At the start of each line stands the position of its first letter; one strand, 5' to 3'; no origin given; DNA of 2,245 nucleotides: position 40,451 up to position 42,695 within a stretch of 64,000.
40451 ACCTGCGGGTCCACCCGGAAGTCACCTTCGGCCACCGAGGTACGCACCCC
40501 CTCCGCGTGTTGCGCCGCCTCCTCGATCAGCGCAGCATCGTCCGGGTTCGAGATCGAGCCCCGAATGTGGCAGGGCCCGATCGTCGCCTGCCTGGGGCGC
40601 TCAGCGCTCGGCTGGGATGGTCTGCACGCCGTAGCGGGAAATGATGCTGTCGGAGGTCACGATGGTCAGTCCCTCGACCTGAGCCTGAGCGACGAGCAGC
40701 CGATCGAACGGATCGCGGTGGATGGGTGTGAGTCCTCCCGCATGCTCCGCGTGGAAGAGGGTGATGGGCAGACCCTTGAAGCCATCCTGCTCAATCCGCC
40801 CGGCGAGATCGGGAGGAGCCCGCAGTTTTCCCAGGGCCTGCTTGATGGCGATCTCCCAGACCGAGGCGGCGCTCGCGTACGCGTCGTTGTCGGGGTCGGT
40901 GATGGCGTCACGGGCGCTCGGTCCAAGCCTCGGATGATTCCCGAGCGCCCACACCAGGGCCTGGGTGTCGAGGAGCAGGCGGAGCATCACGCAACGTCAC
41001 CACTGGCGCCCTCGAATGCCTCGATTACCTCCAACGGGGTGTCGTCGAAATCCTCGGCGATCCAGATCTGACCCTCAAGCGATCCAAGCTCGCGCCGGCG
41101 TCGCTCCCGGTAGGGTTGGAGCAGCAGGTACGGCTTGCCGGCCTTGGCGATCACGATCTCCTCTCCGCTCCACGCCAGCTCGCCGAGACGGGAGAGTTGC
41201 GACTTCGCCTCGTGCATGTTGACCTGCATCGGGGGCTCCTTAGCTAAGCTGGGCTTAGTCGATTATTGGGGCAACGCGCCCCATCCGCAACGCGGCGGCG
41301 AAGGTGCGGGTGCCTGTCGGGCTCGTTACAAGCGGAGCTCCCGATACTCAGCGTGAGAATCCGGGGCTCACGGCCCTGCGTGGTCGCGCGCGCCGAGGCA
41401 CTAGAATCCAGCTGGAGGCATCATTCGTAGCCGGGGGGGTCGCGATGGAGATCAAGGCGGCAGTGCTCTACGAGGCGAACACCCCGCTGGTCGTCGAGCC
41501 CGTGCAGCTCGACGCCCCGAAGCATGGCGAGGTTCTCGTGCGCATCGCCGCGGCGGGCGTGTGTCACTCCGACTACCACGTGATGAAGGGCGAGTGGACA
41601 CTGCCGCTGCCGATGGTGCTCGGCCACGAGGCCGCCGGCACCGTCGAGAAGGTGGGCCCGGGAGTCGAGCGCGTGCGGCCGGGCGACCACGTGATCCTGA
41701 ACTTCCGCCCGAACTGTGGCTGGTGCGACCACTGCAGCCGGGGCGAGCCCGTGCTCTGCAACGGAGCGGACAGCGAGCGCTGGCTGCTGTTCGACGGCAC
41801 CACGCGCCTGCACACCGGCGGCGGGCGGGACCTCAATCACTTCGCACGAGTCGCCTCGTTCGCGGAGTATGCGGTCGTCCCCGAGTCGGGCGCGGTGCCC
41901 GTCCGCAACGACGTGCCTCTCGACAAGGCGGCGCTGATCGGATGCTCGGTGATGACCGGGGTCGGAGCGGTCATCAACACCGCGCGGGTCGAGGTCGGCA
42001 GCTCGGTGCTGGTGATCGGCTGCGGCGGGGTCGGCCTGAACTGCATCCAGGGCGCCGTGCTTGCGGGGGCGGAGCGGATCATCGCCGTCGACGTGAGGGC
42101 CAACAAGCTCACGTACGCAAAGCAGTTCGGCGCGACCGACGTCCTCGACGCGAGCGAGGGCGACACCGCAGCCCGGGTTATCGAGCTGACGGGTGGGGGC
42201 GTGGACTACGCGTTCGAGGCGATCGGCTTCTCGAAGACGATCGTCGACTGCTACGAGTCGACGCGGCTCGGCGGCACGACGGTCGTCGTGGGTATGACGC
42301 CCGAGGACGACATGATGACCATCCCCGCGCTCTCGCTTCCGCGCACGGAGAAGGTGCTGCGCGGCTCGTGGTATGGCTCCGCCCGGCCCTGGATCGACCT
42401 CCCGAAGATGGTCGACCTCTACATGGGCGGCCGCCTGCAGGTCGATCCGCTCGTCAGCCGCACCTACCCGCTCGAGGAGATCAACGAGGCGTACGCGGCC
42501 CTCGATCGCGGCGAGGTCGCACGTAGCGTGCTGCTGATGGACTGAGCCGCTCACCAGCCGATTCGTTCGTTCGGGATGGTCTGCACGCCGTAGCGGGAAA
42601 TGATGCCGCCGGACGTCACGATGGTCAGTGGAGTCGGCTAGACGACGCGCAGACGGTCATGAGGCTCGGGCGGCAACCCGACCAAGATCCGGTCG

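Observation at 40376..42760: Helicase-nuclease operon partner reduced to a 3' stub where a vapBC-ADH segment was inserted, flanked by a duplicated vapC 3' end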

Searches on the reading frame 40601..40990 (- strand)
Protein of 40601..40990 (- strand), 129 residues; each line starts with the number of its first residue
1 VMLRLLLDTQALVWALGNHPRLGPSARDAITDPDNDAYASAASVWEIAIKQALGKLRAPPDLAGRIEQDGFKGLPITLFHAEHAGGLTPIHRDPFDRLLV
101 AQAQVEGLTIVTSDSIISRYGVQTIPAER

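Call 13: search_protein_families(library=pfam, proteins=[window:40601-40990:-], max_evalue=0.01)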
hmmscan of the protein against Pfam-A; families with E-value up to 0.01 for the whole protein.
window:40601-40990:- (129 aa): 1 family
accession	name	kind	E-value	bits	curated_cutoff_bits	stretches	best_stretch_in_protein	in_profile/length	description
PF01850.27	PIN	-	3.3e-14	54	23.6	1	6-121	2-118/120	PIN domain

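Call 26: find_encoding_contigs(protein=window:40601-40990:-, flank=10000, max_places=10)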
Protein window:40601-40990:- (129 aa): no gene with exactly this product is on record in the collection.

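Call 27: find_encoding_contigs(protein=window:40601-40987:-, flank=10000, max_places=10)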
Protein window:40601-40987:- (128 aa): 10 contigs read that carry it; 10 places shown.
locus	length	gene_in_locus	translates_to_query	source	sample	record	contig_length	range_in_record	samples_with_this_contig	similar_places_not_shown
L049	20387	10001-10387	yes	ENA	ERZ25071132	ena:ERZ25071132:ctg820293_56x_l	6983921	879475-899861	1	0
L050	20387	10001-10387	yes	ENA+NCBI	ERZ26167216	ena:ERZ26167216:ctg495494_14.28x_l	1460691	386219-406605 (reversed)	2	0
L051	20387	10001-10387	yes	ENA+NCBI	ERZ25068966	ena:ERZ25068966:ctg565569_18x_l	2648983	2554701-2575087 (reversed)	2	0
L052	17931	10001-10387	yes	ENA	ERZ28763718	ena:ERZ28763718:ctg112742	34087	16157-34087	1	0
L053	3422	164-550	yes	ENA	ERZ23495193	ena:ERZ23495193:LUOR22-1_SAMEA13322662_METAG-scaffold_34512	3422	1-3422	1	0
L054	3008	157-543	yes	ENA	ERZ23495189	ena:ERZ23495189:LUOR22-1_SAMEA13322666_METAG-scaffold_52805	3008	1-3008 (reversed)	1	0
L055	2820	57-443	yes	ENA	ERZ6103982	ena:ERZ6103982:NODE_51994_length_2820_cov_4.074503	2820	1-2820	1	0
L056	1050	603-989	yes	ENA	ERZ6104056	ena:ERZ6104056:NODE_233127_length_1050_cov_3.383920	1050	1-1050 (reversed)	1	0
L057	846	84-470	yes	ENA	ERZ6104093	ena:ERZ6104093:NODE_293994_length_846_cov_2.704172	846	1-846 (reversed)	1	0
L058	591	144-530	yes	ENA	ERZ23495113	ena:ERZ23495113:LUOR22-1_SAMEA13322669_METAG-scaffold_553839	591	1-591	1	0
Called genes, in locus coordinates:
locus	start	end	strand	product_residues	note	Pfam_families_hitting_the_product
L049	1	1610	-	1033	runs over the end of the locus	PF12419:DUF3670, PF00176:SNF2-rel_dom, PF00271:Helicase_C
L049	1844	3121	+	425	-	PF00872:Transposase_mut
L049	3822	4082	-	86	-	-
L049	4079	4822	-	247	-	PF00141:peroxidase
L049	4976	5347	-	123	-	-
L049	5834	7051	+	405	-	PF00389:2-Hacid_dh, PF02826:2-Hacid_dh_C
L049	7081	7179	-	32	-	-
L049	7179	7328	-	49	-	-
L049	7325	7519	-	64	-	-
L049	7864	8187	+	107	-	PF01381:HTH_3, PF13560:HTH_31 (weak)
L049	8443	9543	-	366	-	PF08240:ADH_N, PF16912:Glu_dehyd_C (weak), PF00107:ADH_zinc_N, PF13602:ADH_zinc_N_2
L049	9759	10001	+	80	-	-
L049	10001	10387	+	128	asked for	PF01850:PIN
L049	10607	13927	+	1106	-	PF00580:UvrD-helicase, PF13245:AAA_19, PF13361:UvrD_C, PF13538:UvrD_C_2 (faint), PF12705:PDDEXK_1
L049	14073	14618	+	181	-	PF13302:Acetyltransf_3, PF00583:Acetyltransf_1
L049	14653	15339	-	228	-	PF00702:Hydrolase, PF12710:HAD (weak), PF13419:HAD_2, PF13242:Hydrolase_like (weak)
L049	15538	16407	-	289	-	PF12679:ABC2_membrane_2, PF12730:ABC2_membrane_4 (weak)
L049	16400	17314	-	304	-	PF00005:ABC_tran, PF13304:AAA_21 (weak)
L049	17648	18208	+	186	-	-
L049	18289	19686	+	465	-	PF01145:Band_7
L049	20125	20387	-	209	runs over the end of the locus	PF04167:DUF402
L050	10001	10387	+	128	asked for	PF01850:PIN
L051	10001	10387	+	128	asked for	PF01850:PIN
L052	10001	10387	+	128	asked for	PF01850:PIN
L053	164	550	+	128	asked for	PF01850:PIN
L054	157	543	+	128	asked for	PF01850:PIN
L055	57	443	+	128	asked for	PF01850:PIN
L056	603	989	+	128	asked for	PF01850:PIN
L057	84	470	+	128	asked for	PF01850:PIN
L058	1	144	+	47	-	?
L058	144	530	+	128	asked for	PF01850:PIN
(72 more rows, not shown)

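Call 34: search_protein_families(library=ncbifam, proteins=[window:40601-40987:-], max_evalue=0.001)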
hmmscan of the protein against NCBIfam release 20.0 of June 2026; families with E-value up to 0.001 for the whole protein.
window:40601-40987:- (128 aa): 0 families

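Call 52: find_homologous_proteins(query=window:40604-40987:-, max_evalue=1e-10)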
Query window:40604-40987:- (128 aa): 7873 proteins with E <= 1e-10 among 8000 candidates; the best 120 are listed.
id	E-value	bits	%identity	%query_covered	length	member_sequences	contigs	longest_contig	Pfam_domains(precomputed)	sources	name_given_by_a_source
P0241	3.1e-76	271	98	100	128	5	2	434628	PF01850.28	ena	-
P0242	6.8e-72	257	92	100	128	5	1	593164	PF01850.28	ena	-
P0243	1.0e-71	257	91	100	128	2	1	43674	PF01850.28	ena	-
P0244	1.3e-69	250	88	100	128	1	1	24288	PF01850.28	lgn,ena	-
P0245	3.4e-69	248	88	100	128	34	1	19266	PF01850.28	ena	-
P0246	3.6e-68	245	87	100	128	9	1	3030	PF01850.28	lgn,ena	-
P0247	3.2e-64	232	83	99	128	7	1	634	PF01850.28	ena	-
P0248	9.2e-64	231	83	99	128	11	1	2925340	PF01850.28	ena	-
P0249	7.2e-62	225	80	100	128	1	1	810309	PF01850.28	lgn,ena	-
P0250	5.7e-60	219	78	100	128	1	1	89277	PF01850.28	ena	-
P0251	5.7e-60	219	78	100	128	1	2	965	PF01850.28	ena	-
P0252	7.1e-60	218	77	100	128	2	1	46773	PF01850.28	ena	-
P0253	1.1e-59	218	78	100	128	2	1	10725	PF01850.28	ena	-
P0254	3.5e-59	216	79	98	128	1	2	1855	PF01850.28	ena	-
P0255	3.1e-58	213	76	100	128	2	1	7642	PF01850.28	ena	-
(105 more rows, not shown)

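Call 53: find_encoding_contigs(protein=P0242, flank=5000, max_places=4)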
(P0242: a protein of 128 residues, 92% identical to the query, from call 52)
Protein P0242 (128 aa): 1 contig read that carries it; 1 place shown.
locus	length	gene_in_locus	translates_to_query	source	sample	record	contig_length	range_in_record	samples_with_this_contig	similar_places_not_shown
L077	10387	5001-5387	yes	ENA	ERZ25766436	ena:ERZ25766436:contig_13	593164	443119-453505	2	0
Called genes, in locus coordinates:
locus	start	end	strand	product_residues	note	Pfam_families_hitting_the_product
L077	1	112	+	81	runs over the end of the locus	-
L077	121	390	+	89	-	-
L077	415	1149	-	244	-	-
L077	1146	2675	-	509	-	PF22784:PTP-SAK, PF22741:PTP-NADK (weak), PF22785:Tc-R-P, PF00782:DSPc (weak), PF03747:ADP_ribosyl_GH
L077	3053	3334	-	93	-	-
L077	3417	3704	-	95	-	-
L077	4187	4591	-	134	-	-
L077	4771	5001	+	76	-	-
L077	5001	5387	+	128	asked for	PF01850:PIN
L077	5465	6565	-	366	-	PF08240:ADH_N, PF16912:Glu_dehyd_C (weak), PF00107:ADH_zinc_N, PF13602:ADH_zinc_N_2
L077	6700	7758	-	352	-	PF03706:LPG_synthase_TM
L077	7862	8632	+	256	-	PF03853:YjeF_N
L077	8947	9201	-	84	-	-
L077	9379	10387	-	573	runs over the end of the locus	PF20990:DUF2207_C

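Call 54: find_encoding_contigs(protein=P0241, flank=5000, max_places=4)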
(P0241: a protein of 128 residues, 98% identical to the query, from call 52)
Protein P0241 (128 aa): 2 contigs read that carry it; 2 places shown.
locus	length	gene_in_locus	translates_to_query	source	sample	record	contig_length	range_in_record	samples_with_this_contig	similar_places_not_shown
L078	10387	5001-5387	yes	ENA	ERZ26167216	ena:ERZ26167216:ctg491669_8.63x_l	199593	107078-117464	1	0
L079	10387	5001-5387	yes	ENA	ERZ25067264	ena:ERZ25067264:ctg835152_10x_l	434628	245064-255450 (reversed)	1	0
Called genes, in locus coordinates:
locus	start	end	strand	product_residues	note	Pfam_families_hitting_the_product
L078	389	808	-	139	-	PF01850:PIN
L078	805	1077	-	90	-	PF01954:AF2212-like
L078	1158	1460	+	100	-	-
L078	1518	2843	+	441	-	PF13701:DDE_Tnp_1_4, PF01609:DDE_Tnp_1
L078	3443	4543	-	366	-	PF08240:ADH_N, PF16912:Glu_dehyd_C (weak), PF00107:ADH_zinc_N, PF13602:ADH_zinc_N_2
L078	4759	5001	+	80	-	-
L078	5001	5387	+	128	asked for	PF01850:PIN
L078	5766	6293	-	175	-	PF01928:CYTH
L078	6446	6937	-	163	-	PF00215:OMPdecase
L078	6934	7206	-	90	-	-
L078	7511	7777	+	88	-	-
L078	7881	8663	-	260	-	PF01695:IstB_IS21, PF00308:Bac_DnaA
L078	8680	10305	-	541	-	PF22483:Mu-transpos_C_2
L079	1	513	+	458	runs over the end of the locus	PF11805:DUF3326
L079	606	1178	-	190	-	-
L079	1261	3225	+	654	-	PF13518:HTH_28 (weak), PF00665:rve, PF22483:Mu-transpos_C_2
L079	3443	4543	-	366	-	PF08240:ADH_N, PF16912:Glu_dehyd_C (weak), PF00107:ADH_zinc_N, PF13602:ADH_zinc_N_2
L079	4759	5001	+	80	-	-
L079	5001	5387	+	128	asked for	PF01850:PIN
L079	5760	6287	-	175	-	PF01928:CYTH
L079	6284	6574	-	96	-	-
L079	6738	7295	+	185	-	-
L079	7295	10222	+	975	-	PF12705:PDDEXK_1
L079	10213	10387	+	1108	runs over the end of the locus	PF00580:UvrD-helicase, PF13245:AAA_19, PF13361:UvrD_C, PF13538:UvrD_C_2 (faint), PF12705:PDDEXK_1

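Call 62: search_protein_families(library=pfam, proteins=[L079:5760-6287:-, L079:6284-6574:-, L079:6738-7295:+, L079:7295-10222:+], max_evalue=0.01)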
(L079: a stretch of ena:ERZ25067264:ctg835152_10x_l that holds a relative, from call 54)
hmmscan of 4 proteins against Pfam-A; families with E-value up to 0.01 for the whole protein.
L079:5760-6287:- (175 aa): 1 family
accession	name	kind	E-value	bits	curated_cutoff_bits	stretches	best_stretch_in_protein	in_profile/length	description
PF01928.26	CYTH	-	9.2e-12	45.6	23.2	1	8-163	5-175/179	CYTH domain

L079:6284-6574:- (96 aa): 0 families

L079:6738-7295:+ (185 aa): 0 families

L079:7295-10222:+ (975 aa): 4 families
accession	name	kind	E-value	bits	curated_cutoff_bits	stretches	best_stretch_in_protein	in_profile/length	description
PF12705.13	PDDEXK_1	-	6.9e-39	134.7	22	1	698-964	1-247/247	PD-(D/E)XK nuclease superfamily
PF21445.3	ADDB_N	-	5.3e-05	23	26.6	1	7-226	2-240/290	ADDB, N-terminal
PF10926.14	DUF2800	-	0.0054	16.4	21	1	732-894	30-165/368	Protein of unknown function (DUF2800)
PF13481.12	AAA_25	-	0.0072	16.4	27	0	1-80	32-98/195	AAA domain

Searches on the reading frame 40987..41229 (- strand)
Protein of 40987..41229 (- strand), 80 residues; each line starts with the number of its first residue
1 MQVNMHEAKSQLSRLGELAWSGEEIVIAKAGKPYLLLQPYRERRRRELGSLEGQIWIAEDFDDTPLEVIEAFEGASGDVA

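Call 13: search_protein_families(library=pfam, proteins=[window:40987-41229:-], max_evalue=0.01)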
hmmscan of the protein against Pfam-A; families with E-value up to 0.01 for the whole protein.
window:40987-41229:- (80 aa): 1 family
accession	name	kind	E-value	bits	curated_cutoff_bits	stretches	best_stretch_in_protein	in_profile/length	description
PF02604.26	PhdYeFM_antitox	-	0.001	19.2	29.8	1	2-42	3-44/74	Antitoxin Phd_YefM, type II toxin-antitoxin system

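Call 34: search_protein_families(library=ncbifam, proteins=[window:40987-41229:-], max_evalue=0.001)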
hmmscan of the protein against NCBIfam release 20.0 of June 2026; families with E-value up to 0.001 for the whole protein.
window:40987-41229:- (80 aa): 1 family
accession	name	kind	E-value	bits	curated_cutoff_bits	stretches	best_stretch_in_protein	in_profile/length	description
NF050009.1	TA_VapB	equivalog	1.5e-05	25.4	60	1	41-68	34-60/65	type II toxin-antitoxin system VapB family antitoxin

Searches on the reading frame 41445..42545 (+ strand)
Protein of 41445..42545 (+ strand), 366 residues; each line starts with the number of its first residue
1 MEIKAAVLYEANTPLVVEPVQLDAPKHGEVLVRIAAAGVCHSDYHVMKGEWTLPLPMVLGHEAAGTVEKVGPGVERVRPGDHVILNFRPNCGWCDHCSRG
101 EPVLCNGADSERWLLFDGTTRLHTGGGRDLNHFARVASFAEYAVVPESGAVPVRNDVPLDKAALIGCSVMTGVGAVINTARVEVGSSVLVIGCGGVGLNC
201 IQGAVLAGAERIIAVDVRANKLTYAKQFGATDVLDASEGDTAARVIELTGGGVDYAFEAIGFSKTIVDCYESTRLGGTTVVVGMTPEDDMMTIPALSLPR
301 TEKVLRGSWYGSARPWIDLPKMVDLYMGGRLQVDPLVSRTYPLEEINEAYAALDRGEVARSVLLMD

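Call 13: search_protein_families(library=pfam, proteins=[window:41445-42545:+], max_evalue=0.01)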
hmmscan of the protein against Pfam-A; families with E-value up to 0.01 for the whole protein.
window:41445-42545:+ (366 aa): 5 families
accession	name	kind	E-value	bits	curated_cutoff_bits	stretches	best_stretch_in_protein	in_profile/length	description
PF08240.17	ADH_N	-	6.5e-30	103.9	23.5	1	27-153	2-102/104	Alcohol dehydrogenase GroES-like domain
PF00107.32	ADH_zinc_N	-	5.8e-29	101.1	31.8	1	195-325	1-126/129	Zinc-binding dehydrogenase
PF13602.12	ADH_zinc_N_2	-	4.4e-09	37.8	27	1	229-357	2-127/134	Zinc-binding dehydrogenase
PF16912.11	Glu_dehyd_C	-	1.4e-05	25.2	34.9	1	186-353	32-201/211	Glucose dehydrogenase C-terminus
PF01262.27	AlaDh_PNT_C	-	0.0023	17.8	23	1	181-233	22-78/214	Alanine dehydrogenase/PNT, C-terminal domain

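Call 28: find_encoding_contigs(protein=window:41445-42545:+, flank=10000, max_places=10)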
Protein window:41445-42545:+ (366 aa): no gene with exactly this product is on record in the collection.

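Call 34: search_protein_families(library=ncbifam, proteins=[window:41445-42545:+], max_evalue=0.001)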
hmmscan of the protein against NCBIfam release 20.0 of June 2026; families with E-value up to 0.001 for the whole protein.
window:41445-42545:+ (366 aa): 24 families
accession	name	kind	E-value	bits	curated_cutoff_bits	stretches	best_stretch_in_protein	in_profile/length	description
TIGR03989.1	Rxyl_3153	subfamily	1.2e-105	353.8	440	1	3-363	2-368/370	NDMA-dependent alcohol dehydrogenase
TIGR02818.1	adh_III_F_hyde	equivalog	3.8e-95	319.1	543.95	1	3-364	2-367/368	S-(hydroxymethyl)glutathione dehydrogenase/class III alcohol dehydrogenase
TIGR03451.1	mycoS_dep_FDH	equivalog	3.4e-90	302.5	512.9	1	3-364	2-357/358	S-(hydroxymethyl)mycothiol dehydrogenase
NF041097.1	keto_inos_dh_IolM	equivalog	6.6e-42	143.5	450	2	138-360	152-384/389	scyllo-inosose 3-dehydrogenase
NF006940.0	PRK09422.1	equivalog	5e-39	134.2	344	2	4-107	2-105/338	alcohol dehydrogenase AdhP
NF010344.0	PRK13771.1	subfamily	1.7e-38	132.5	349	2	3-106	1-105/334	putative alcohol dehydrogenase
NF003808.0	PRK05396.1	equivalog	2e-38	132.2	380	2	137-363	119-338/341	L-threonine 3-dehydrogenase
TIGR00692.1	tdh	equivalog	5.5e-38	130.9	458.35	2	136-364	116-339/340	L-threonine 3-dehydrogenase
TIGR03366.1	HpnZ_proposed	hypoth_equivalog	2.9e-37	128.6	328.1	1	24-294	2-265/315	putative phosphonate catabolism associated alcohol dehydrogenase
NF007375.0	PRK09880.1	equivalog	8.8e-33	113.5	469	1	16-360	17-338/344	L-idonate 5-dehydrogenase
NF041172.1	AcrlCoa_red_Thmprot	equivalog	6.1e-32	110.9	500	2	3-107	1-106/334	acryloyl-CoA reductase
NF007642.0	PRK10309.1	equivalog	8.6e-32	110.7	550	2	136-364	114-344/347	galactitol-1-phosphate 5-dehydrogenase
TIGR03201.1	dearomat_had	equivalog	8.4e-30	104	338.65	1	10-364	6-347/349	6-hydroxycyclohex-1-ene-1-carbonyl-CoA dehydrogenase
NF047908.1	AldhRedAhr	equivalog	1.8e-28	99.4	470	1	2-363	3-332/335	NADPH-dependent aldehyde reductase Ahr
TIGR02824.1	quinone_pig3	subfamily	2.4e-27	95.8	296.8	2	138-285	93-240/325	putative NAD(P)H quinone oxidoreductase, PIG3 family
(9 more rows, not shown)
